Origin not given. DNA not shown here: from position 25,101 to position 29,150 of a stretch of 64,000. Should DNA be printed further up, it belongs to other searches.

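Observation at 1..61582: A structural class of mirrored tandem-repeat hairpins with at least four unrelated unit sequences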

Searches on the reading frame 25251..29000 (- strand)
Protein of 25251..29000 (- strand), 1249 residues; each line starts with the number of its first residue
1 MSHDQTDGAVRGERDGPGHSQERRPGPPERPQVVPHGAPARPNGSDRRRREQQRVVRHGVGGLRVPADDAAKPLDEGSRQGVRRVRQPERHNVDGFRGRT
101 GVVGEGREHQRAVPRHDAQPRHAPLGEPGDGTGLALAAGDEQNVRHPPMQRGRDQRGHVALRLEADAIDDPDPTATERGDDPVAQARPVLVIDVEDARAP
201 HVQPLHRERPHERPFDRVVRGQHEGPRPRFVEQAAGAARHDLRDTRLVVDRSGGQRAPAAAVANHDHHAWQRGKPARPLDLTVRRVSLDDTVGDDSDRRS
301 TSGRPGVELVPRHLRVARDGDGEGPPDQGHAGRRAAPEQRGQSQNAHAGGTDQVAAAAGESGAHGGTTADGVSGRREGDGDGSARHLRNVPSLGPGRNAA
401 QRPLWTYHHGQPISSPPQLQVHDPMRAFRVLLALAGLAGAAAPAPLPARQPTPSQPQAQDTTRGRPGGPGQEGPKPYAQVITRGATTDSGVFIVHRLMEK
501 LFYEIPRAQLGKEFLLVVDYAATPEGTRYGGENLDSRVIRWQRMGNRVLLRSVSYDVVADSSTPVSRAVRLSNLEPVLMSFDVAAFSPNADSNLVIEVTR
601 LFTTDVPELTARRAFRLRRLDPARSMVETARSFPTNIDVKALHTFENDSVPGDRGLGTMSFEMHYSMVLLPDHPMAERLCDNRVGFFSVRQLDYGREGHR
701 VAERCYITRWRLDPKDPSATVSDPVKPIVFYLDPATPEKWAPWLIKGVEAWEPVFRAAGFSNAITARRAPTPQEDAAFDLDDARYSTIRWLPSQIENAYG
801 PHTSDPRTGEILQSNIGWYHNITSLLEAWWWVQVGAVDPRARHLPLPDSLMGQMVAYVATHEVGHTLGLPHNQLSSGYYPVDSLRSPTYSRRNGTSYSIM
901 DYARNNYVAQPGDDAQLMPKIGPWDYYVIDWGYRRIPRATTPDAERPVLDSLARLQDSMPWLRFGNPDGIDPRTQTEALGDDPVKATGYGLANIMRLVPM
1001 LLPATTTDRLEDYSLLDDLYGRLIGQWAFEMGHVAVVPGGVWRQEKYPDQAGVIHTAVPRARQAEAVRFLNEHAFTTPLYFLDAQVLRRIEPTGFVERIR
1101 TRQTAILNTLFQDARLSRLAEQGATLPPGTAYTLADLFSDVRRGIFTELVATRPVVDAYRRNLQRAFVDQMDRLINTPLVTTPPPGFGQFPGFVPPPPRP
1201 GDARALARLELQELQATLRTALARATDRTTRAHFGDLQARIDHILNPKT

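Call 17: search_protein_families(library=pfam, proteins=[window:25251-29000:-])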
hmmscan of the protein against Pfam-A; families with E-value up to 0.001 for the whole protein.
window:25251-29000:- (1249 aa): 3 families
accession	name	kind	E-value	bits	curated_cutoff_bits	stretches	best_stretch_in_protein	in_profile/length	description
PF16313.11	DUF4953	-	4.6e-94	315.6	24.2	1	845-1150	3-314/316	Met-zincin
PF17148.9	DUF5117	-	2e-50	171.7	27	1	531-715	1-189/189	Domain of unknown function (DUF5117)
PF17162.9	DUF5118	-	1.9e-14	53.6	27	1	474-523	1-50/50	Domain of unknown function (DUF5118)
